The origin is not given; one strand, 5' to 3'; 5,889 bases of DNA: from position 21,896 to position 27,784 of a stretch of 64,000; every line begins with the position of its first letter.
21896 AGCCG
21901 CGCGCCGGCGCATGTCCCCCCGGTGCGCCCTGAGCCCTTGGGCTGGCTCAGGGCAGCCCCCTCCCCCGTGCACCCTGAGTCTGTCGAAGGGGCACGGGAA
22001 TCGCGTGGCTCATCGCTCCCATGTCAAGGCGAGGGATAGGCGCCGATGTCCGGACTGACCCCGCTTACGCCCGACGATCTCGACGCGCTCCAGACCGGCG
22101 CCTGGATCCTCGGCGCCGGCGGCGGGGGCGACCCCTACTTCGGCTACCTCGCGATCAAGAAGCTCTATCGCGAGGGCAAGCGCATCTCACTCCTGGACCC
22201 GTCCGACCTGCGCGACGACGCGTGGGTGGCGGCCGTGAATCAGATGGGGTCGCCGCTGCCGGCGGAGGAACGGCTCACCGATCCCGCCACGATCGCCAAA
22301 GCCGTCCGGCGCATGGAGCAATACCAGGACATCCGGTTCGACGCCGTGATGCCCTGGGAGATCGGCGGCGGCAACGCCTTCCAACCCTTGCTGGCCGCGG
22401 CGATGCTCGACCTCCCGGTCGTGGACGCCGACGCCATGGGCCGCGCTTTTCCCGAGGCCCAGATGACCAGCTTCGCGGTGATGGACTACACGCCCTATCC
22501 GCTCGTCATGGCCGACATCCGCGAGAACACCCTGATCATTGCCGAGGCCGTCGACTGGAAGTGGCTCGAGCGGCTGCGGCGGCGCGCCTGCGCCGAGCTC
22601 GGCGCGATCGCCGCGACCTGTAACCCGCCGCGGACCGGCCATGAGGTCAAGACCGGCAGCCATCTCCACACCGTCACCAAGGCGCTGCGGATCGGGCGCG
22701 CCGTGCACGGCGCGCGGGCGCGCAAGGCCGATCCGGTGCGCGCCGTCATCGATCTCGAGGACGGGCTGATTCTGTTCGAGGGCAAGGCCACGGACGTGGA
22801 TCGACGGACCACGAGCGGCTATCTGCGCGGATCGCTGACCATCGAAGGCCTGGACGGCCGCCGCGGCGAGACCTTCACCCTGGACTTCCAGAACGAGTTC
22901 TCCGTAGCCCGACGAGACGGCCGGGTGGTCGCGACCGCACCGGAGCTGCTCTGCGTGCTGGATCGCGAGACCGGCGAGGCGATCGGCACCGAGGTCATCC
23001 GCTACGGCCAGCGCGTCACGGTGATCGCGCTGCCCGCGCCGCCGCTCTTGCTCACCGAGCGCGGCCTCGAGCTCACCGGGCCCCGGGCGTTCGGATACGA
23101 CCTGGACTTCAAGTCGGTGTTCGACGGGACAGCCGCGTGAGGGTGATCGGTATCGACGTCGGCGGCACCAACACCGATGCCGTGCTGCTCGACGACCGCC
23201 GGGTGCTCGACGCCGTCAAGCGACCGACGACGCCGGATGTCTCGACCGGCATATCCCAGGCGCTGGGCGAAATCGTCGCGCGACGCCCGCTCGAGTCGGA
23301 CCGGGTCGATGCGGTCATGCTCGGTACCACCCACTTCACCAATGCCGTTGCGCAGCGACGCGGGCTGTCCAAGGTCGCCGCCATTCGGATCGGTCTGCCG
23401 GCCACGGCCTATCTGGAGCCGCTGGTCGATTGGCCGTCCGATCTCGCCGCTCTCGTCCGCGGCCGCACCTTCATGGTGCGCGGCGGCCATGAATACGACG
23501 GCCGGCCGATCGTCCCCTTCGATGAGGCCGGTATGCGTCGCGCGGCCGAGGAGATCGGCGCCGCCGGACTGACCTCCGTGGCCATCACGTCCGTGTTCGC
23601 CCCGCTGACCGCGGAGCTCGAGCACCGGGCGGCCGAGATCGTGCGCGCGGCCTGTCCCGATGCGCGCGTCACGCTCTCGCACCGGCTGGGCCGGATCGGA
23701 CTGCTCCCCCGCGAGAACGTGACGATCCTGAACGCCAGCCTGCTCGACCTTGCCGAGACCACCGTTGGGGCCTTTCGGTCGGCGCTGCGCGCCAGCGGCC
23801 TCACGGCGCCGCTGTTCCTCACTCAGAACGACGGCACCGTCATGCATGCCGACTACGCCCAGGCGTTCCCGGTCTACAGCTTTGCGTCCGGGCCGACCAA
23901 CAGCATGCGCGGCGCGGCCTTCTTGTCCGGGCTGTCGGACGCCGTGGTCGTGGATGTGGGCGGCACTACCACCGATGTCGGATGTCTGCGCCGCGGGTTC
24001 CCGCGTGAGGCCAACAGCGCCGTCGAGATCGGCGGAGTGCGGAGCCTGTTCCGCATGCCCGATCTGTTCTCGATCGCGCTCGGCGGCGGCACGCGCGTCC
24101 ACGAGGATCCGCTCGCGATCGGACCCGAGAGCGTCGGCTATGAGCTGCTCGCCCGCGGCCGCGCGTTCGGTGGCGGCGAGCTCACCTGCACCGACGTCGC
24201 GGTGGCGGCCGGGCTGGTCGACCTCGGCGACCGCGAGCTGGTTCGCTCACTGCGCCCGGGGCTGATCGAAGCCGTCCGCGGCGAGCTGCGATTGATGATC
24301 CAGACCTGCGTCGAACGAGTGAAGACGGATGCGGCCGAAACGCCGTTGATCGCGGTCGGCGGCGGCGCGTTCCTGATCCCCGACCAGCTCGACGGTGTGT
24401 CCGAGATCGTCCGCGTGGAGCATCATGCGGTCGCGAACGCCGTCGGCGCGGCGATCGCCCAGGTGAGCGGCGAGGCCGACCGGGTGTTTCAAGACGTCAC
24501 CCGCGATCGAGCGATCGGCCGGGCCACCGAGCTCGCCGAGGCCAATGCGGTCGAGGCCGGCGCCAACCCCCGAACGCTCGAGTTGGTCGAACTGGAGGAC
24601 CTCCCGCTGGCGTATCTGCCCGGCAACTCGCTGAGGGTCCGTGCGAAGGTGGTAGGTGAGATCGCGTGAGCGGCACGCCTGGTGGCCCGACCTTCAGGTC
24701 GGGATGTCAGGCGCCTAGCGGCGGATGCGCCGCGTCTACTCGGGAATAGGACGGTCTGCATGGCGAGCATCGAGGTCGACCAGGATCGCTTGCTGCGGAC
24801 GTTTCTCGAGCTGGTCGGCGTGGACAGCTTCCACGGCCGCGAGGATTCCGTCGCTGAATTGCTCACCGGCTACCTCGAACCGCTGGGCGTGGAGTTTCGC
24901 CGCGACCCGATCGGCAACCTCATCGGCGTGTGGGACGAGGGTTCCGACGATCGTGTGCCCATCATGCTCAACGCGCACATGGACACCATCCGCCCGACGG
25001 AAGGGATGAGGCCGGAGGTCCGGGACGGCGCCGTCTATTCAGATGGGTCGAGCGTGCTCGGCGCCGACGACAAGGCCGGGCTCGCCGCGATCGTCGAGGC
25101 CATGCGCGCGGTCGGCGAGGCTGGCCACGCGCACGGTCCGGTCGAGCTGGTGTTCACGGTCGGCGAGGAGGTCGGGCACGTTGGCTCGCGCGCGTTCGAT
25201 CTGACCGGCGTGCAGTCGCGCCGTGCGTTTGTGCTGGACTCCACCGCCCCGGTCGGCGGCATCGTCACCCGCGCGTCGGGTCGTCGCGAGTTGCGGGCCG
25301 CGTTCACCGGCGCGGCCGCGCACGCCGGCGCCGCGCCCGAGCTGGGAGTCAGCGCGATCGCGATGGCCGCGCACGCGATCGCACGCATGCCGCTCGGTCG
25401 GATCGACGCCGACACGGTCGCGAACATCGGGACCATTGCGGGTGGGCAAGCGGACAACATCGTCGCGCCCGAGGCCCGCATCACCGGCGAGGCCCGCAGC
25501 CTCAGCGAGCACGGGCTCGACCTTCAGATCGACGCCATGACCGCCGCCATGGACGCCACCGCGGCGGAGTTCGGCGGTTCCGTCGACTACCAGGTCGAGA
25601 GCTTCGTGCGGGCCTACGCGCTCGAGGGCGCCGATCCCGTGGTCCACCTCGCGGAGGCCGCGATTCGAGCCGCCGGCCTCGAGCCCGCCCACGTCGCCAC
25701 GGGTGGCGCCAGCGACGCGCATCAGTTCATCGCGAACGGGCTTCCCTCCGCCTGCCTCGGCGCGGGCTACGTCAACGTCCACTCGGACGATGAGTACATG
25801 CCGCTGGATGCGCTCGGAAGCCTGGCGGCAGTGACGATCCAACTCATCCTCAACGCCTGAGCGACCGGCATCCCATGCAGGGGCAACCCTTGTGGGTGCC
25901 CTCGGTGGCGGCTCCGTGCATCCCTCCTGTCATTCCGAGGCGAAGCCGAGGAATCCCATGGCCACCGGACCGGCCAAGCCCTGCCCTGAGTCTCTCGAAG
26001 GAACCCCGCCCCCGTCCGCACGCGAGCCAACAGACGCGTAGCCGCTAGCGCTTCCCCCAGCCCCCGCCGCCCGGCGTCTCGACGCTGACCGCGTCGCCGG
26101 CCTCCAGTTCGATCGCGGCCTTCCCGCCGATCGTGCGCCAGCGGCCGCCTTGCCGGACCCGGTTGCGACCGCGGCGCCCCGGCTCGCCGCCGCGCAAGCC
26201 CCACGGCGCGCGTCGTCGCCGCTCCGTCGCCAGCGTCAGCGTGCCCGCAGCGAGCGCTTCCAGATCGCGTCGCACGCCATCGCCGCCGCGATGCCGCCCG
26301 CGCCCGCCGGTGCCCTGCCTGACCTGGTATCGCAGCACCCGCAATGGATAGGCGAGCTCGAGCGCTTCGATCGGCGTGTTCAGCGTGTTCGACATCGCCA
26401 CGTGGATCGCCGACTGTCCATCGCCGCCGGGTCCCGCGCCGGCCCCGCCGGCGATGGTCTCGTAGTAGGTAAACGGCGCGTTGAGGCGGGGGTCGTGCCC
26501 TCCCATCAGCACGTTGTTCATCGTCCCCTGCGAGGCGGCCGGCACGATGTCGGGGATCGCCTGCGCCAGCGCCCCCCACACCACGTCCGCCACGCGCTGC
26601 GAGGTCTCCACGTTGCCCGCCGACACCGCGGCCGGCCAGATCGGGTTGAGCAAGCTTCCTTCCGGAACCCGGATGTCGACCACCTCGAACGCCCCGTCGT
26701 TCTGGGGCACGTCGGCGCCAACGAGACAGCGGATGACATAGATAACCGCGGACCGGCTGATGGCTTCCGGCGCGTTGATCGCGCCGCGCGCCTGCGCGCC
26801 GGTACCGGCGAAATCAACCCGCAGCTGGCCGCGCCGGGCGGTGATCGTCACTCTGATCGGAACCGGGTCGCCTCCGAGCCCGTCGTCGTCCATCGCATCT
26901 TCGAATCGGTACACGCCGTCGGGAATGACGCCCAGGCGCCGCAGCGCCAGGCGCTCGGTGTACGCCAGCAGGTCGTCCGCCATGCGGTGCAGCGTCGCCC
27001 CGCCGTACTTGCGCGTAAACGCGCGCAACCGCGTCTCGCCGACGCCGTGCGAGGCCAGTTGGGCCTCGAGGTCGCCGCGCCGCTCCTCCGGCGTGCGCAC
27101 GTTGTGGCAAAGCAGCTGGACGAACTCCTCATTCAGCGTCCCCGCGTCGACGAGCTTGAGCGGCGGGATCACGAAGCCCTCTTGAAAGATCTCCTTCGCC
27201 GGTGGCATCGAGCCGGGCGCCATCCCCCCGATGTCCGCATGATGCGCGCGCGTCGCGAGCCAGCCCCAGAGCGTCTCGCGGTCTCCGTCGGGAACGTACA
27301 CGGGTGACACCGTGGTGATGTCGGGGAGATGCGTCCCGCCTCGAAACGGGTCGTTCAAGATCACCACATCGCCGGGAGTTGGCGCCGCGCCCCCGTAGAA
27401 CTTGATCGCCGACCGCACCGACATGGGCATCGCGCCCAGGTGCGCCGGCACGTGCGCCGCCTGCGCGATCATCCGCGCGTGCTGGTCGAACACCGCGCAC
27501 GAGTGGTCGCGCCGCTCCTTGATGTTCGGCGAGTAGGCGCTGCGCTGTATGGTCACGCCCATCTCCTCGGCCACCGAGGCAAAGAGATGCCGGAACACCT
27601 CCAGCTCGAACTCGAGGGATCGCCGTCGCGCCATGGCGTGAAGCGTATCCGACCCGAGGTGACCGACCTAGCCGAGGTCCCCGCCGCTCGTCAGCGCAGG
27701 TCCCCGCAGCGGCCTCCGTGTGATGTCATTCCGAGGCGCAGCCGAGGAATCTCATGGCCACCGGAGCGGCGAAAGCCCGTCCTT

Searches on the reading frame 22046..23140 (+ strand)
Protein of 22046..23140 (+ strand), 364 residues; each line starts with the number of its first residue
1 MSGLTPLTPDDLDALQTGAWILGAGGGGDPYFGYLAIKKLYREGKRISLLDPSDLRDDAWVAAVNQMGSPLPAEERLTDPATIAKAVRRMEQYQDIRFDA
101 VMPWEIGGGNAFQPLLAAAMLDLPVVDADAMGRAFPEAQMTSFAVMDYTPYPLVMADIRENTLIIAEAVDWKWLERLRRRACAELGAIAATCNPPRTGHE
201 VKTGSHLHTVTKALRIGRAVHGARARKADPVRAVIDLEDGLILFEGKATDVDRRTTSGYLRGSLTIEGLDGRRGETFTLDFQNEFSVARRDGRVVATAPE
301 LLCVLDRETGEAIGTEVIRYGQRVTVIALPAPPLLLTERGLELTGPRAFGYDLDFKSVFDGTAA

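Call 52: search_protein_families(library=pfam, max_evalue=0.0001, proteins=[window:22046-23140:+])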
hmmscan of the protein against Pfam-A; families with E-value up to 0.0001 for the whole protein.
window:22046-23140:+ (364 aa): 2 families
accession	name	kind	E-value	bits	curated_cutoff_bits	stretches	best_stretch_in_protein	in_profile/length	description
PF20906.3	S-Me-THD_C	-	2e-63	213.6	27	1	170-358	2-190/190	S-Me-THD-like, C-terminal domain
PF06032.18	S-Me-THD_N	-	2.8e-53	180.6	27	1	10-166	1-157/158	S-Me-THD-like, N-terminal domain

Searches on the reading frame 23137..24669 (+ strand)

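Call 52: search_protein_families(library=pfam, max_evalue=0.0001, proteins=[window:23137-24669:+])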
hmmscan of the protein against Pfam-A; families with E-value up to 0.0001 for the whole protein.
window:23137-24669:+ (510 aa): 3 families
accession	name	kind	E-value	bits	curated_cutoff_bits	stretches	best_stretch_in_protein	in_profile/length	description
PF05378.19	Hydant_A_N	-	8.6e-40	136.8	25.2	1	4-172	2-175/176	Hydantoinase/oxoprolinase N-terminal region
PF01968.24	Hydantoinase_A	-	2.2e-31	109.6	22.9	1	192-362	1-176/291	Hydantoinase/oxoprolinase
PF13941.12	MutL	-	5.8e-08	32.4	27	0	250-295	222-272/450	MutL protein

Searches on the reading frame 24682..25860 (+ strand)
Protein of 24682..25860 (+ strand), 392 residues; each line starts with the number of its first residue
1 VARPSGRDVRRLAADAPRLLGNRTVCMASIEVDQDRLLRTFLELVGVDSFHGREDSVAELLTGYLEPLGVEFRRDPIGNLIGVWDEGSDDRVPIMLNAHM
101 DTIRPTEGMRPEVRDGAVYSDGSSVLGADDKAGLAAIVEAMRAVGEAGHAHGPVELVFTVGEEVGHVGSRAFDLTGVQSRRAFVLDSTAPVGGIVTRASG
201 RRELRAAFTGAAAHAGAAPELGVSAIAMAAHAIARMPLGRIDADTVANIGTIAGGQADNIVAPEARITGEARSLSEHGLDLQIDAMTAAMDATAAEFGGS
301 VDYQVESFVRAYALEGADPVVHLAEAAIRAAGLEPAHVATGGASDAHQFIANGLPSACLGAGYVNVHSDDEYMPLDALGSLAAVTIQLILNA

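Call 18: search_protein_families(library=pfam, max_evalue=0.001, proteins=[window:24682-25860:+])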
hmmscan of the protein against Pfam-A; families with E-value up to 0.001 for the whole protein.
window:24682-25860:+ (392 aa): 4 families
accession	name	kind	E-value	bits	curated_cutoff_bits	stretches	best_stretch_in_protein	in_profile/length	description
PF01546.33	Peptidase_M20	-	1e-20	75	24.6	1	95-390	1-205/206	Peptidase family M20/M25/M40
PF07687.19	M20_dimer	-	2.8e-13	50.2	21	1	203-295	8-104/107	Peptidase dimerisation domain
PF05343.19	Peptidase_M42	-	1.8e-12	47.4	23.2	1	129-189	134-192/292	M42 glutamyl aminopeptidase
PF04389.22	Peptidase_M28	-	5.8e-10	39.7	21.3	1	79-172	1-76/193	Peptidase family M28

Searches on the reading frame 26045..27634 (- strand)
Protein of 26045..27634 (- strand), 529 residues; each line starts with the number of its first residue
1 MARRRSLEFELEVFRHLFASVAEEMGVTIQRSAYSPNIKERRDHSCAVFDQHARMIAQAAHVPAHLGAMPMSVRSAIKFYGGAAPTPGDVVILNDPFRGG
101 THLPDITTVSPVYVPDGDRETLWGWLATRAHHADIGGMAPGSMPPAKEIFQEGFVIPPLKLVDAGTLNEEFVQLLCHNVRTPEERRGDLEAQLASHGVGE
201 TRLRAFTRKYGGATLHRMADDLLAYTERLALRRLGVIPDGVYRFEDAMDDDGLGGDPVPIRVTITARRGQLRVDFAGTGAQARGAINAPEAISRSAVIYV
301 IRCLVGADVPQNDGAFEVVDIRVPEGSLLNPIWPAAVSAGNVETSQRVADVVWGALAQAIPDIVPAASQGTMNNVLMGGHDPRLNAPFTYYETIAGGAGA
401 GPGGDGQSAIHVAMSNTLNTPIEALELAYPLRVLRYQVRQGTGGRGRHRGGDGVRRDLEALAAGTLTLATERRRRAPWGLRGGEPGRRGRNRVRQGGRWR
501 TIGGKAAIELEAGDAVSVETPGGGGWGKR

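Call 18: search_protein_families(library=pfam, max_evalue=0.001, proteins=[window:26045-27634:-])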
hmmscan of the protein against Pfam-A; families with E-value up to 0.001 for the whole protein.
window:26045-27634:- (529 aa): 1 family
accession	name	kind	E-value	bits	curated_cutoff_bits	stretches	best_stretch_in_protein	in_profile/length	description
PF02538.19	Hydantoinase_B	-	7e-206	685.1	26.8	1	9-528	3-518/519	Hydantoinase B/oxoprolinase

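Call 36: find_related_loci(query=window:26045-27634:-, collection=genome_contigs, flank=2000)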
Query window:26045-27634:- (529 aa) in genome_contigs; peptide patterns used: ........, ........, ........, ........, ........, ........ (x = any residue, [..] = any of these).
600 stretches matched a pattern (row limit reached: there are more); 539 encode a relative of the query (tblastn E <= 1e-3); the best 80 are kept; 80 distinct loci.
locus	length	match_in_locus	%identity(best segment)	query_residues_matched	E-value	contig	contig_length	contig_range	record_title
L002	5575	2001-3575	55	9-527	1e-178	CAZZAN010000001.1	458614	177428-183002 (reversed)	MAG TPA_asm: uncultured Dehalococcoidia bacterium isolate SRP109090_co2_117 genome assembly, contig: NODE_1_length_45861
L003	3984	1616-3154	53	9-528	0e+0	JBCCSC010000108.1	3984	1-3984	MAG: Chloroflexota bacterium isolate P01_D01_bin.47 k141_308110_length_3984_cov_9.0000, whole genome shotgun sequence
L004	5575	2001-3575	54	9-527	1e-175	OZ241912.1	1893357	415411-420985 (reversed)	MAG: Dehalococcoidia bacterium isolate 1b74dff9-3c1d-47af-b536-3faa717bbe64 genome assembly, chromosome: 1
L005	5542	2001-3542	54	11-529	2e-175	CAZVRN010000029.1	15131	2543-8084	MAG TPA_asm: uncultured Thermodesulfobacteriota bacterium isolate binchicken_co19_575 genome assembly, contig: NODE_6440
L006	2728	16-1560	55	9-521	0e+0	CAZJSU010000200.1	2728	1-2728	MAG TPA_asm: uncultured Anaerolineaceae bacterium isolate SRP268622_co1_277 genome assembly, contig: NODE_97233_length_2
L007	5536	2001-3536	52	11-528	3e-175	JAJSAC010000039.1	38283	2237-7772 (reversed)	MAG: Thermodesulfobacteriota bacterium isolate Dive96_bin4.269 k141_3031174, whole genome shotgun sequence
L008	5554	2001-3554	55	9-520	1e-174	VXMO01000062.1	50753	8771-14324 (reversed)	MAG: Dehalococcoidia bacterium isolate SB0661_bin_39 NODE_743_length_50753_cov_27.839126, whole genome shotgun sequence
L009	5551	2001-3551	53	11-527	9e-175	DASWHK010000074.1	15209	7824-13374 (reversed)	MAG TPA_asm: Acidobacteriota bacterium isolate SMAG_U2840 k141_3366865, whole genome shotgun sequence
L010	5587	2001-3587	52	10-527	5e-173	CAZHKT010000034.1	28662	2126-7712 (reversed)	MAG TPA_asm: uncultured Acidobacteriota bacterium isolate binchicken_co274_142 genome assembly, contig: NODE_4206_length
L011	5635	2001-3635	51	1-528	1e-172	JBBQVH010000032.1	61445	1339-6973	MAG: Blastocatellia bacterium isolate Co_metawrap_1988 Cmw_1988_k141_19087164_length_61445_cov_13.9992, whole genome sho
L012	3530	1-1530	55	11-528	2e-175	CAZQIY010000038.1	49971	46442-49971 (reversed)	MAG TPA_asm: uncultured Anaerolineaceae bacterium isolate SRP268622_co1_413 genome assembly, contig: NODE_1243_length_49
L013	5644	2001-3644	55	9-528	4e-172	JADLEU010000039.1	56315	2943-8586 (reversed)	MAG: Anaerolineales bacterium isolate SJ338 c_000000137165, whole genome shotgun sequence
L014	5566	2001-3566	55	9-527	4e-172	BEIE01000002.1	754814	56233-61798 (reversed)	Bacterium HR28 DNA, contig: NODE_6_2, isolate: HRbin28, whole genome shotgun sequence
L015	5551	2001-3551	51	3-522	3e-172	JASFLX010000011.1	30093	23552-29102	MAG: Desulfobacterales bacterium isolate D0817M20remetaG_Bin_243 D0817M20remetaG_FD_scaffold_135_c1, whole genome shotgu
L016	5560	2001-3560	53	9-528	1e-171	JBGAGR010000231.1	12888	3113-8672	MAG: Aggregatilineales bacterium isolate MAG_MBR_H125.63 MBRH125-63_opera_contig_8341, whole genome shotgun sequence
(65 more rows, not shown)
